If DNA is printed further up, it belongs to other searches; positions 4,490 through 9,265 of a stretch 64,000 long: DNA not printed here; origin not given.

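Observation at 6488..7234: Exactly in-frame 738-bp insertion of foreign composition in purL, bounded by codon-aligned 9-bp direct repeats and encoding a kinase-like domain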

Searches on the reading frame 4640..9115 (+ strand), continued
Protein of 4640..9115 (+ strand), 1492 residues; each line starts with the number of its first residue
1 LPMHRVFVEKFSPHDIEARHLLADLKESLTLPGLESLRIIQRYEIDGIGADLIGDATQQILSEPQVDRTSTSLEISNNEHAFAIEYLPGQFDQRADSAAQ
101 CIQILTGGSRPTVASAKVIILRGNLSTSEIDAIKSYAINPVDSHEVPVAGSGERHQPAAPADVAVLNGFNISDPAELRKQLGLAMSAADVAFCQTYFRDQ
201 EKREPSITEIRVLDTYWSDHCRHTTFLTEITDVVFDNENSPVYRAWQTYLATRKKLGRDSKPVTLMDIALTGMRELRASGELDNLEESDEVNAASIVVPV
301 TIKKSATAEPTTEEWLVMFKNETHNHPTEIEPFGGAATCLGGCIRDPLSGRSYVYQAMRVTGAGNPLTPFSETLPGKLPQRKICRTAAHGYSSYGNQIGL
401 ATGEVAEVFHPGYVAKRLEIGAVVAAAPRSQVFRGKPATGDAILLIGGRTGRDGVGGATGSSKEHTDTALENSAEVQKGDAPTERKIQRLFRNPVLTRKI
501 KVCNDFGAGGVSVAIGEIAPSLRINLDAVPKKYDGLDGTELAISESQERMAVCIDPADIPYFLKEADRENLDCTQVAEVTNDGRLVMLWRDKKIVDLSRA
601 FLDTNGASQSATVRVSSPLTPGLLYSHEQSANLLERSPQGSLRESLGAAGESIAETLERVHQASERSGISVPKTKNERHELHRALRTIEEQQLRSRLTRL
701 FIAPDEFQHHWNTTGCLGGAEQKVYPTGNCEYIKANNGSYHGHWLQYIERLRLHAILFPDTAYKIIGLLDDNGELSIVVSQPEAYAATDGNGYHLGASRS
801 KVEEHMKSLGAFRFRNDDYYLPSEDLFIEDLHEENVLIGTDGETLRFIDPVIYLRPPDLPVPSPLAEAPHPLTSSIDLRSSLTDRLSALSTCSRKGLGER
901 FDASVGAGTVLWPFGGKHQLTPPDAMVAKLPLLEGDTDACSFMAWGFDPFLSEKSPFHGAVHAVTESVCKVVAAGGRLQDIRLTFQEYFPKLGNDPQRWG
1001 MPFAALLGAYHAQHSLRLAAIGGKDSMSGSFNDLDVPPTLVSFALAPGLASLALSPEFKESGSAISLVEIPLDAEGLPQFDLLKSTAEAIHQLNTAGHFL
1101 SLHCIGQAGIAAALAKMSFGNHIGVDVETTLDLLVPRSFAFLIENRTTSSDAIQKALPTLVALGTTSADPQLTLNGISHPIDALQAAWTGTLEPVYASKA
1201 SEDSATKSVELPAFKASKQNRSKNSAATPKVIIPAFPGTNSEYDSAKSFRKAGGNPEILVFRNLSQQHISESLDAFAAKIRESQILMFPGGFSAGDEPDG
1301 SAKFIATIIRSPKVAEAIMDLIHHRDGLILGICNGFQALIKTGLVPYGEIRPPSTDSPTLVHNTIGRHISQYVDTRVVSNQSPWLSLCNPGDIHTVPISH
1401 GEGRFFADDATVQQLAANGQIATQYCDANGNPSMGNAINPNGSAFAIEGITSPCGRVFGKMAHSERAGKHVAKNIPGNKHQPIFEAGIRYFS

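Call 16: find_encoding_contigs(protein=P0002, flank=5000, max_places=2)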
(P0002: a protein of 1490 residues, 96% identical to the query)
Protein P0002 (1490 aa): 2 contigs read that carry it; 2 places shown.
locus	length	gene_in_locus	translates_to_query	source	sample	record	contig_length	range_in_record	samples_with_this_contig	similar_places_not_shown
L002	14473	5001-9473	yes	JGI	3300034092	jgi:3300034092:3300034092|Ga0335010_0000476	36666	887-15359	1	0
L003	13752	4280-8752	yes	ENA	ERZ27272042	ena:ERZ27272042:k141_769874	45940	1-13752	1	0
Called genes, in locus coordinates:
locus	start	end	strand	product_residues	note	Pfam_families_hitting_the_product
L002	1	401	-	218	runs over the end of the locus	PF09607:BrkDBD (faint), PF13518:HTH_28 (faint)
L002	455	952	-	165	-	PF03734:YkuD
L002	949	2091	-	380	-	PF00109:ketoacyl-synt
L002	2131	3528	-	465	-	-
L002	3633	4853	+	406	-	PF00365:PFK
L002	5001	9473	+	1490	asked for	PF18072:FGAR-AT_linker (weak), PF02769:AIRS_C, PF18762:Kinase-PolyVal, PF13507:GATase_5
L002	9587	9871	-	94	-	PF01329:Pterin_4a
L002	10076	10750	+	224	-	PF03734:YkuD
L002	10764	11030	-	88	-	-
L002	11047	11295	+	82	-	-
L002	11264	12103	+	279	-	PF19293:CdaA_N, PF02457:DAC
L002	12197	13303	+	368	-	PF00465:Fe-ADH, PF13685:Fe-ADH_2, PF01761:DHQ_synthase, PF24621:DHQS_C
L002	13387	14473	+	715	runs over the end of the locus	PF00501:AMP-binding, PF13193:AMP-binding_C (weak)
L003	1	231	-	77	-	?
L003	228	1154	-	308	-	PF00109:ketoacyl-synt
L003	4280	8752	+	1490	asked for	PF18072:FGAR-AT_linker (weak), PF02769:AIRS_C, PF18762:Kinase-PolyVal, PF13507:GATase_5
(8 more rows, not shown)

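Call 17: find_encoding_contigs(protein=P0003, flank=5000, max_places=2)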
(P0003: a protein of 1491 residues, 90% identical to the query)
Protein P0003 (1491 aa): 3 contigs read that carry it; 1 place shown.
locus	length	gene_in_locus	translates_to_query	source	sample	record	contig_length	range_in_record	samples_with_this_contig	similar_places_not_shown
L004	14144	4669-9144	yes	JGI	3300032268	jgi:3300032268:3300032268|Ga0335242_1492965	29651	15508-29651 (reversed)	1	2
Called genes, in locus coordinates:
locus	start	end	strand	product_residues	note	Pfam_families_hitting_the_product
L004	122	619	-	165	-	PF03734:YkuD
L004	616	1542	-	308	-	PF00109:ketoacyl-synt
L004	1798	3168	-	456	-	-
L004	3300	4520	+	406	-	PF00365:PFK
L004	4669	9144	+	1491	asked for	PF18072:FGAR-AT_linker (weak), PF02769:AIRS_C, PF18762:Kinase-PolyVal, PF13507:GATase_5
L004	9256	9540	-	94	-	PF01329:Pterin_4a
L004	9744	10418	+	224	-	PF03734:YkuD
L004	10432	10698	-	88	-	-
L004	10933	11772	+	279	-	PF19293:CdaA_N, PF02457:DAC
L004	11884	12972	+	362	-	PF00465:Fe-ADH, PF13685:Fe-ADH_2, PF01761:DHQ_synthase, PF24621:DHQS_C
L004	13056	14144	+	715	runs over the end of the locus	PF00501:AMP-binding, PF13193:AMP-binding_C (weak)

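Call 48: search_solved_structures(query=window:4640-9115:+, max_evalue=0.00001, show_alignments=1)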
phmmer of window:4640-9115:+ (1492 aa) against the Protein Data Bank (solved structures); distinct sequences matched with E-value up to 0.00001: 20.
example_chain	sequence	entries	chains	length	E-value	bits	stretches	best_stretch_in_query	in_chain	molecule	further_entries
3viu_A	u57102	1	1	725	2e-33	118.4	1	312-651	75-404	Phosphoribosylformylglycinamidine synthase 2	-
6jt9_A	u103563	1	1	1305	2.4e-32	114.8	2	1226-1473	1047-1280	Phosphoribosylformylglycinamidine synthase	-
6jt7_A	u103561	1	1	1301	4.1e-32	114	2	1226-1473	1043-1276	Phosphoribosylformylglycinamidine synthase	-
6jta_A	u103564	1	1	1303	4.8e-32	113.8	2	1226-1473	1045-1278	Phosphoribosylformylglycinamidine synthase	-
6jt8_A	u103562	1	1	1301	6.2e-32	113.4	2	1226-1473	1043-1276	Phosphoribosylformylglycinamidine synthase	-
1t3t_A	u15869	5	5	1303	1e-31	112.7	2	1226-1473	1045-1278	Phosphoribosylformylglycinamidine synthase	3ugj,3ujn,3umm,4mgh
6lym_A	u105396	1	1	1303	1e-31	112.7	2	1226-1473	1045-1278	Phosphoribosylformylglycinamidine synthase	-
4r7g_A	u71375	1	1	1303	1.1e-31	112.6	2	1226-1473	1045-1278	Phosphoribosylformylglycinamidine synthase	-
4lgy_A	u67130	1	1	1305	2e-31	111.8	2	1226-1473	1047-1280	Phosphoribosylformylglycinamidine synthase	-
6lyl_A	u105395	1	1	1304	3.3e-31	111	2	1226-1473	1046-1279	Phosphoribosylformylglycinamidine synthase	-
4l78_A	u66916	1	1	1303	7.6e-31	109.8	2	1226-1473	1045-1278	Phosphoribosylformylglycinamidine synthase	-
6lyk_A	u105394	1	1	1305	7.6e-31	109.8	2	1226-1473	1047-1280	Phosphoribosylformylglycinamidine synthase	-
7dw7_A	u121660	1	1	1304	1.2e-30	109.2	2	1226-1473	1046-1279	Phosphoribosylformylglycinamidine synthase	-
6lyo_A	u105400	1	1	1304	2e-30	108.4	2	1226-1473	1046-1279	Phosphoribosylformylglycinamidine synthase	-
9n9w_A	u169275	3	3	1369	1.1e-27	99.3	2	1219-1468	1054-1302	Phosphoribosylformylglycinamidine synthase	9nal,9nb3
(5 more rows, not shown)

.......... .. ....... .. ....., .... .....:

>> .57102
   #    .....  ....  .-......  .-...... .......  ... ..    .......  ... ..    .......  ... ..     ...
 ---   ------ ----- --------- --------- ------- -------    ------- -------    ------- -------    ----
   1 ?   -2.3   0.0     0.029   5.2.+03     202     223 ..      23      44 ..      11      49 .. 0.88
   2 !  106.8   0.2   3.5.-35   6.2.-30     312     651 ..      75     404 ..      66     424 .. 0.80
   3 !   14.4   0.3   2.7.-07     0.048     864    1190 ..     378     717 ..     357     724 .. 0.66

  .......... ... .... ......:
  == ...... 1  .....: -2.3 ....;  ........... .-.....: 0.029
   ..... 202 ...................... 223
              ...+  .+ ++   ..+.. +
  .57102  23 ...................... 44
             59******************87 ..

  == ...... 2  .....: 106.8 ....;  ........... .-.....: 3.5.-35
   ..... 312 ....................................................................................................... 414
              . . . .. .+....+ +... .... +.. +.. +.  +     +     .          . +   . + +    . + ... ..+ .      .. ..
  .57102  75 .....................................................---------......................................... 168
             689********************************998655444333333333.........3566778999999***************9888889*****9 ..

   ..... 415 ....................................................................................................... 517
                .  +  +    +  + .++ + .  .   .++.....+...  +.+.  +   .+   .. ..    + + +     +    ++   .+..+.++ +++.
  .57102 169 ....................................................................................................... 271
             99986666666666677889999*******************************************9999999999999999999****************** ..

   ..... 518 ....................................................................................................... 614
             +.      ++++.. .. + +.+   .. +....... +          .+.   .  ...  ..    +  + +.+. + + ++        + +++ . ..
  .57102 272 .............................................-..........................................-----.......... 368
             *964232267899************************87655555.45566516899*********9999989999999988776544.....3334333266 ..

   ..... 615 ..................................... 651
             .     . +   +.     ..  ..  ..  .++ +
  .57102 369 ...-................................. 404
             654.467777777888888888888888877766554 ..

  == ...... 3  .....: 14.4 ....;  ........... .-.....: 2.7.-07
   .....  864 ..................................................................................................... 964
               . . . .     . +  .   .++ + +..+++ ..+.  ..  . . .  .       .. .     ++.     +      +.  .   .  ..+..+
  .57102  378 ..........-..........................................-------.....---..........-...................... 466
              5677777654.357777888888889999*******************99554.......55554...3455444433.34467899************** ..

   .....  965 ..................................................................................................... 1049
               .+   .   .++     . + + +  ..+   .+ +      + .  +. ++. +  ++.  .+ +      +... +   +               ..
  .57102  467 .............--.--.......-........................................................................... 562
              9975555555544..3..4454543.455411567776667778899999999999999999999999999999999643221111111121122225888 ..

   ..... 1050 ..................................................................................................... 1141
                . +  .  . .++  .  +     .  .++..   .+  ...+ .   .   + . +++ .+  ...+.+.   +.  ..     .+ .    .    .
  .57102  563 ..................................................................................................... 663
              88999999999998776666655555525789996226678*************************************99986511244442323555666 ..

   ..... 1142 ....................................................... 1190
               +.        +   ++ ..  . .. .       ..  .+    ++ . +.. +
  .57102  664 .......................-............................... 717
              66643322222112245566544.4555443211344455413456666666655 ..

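Call 54: list_cluster_members(proteins=[window:4640-9115:+, P0007, P0004, P0006, P0005])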
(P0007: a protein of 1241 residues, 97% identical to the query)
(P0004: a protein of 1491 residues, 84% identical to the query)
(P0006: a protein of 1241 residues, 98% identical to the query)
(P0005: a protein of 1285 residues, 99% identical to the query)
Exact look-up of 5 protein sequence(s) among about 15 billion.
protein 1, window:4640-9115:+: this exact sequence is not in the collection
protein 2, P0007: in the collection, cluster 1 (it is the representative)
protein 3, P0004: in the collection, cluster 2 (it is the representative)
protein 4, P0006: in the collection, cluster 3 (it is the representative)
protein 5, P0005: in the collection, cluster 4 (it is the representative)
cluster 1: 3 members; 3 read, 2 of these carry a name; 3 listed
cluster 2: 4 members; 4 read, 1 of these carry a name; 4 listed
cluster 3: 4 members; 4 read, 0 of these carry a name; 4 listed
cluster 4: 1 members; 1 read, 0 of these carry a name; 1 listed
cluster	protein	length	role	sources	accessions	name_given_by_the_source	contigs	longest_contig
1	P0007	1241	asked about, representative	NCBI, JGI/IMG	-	phosphoribosylformylglycinamidine synthase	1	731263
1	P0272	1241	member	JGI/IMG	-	phosphoribosylformylglycinamidine synthase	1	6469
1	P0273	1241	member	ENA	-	-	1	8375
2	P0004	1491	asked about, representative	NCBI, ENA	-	-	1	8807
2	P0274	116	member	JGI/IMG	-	phosphoribosylformylglycinamidine synthase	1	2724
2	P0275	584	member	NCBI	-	-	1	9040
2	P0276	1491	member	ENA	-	-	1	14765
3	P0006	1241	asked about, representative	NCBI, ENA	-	-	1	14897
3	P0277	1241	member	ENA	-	-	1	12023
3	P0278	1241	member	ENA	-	-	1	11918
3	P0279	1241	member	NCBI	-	-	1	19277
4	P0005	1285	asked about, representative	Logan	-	-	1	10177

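Call 55: find_encoding_contigs(protein=P0005, flank=1000, max_places=1)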
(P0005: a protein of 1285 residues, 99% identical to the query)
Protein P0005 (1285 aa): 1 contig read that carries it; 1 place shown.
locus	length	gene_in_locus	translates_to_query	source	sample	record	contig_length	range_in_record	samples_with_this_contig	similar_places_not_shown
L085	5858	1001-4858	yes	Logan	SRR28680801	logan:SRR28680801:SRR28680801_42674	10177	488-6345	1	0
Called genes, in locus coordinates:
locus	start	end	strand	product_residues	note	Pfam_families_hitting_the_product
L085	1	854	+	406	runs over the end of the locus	PF00365:PFK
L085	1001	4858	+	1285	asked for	PF18072:FGAR-AT_linker (weak), PF02769:AIRS_C, PF13507:GATase_5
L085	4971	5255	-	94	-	PF01329:Pterin_4a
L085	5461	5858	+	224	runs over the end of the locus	PF03734:YkuD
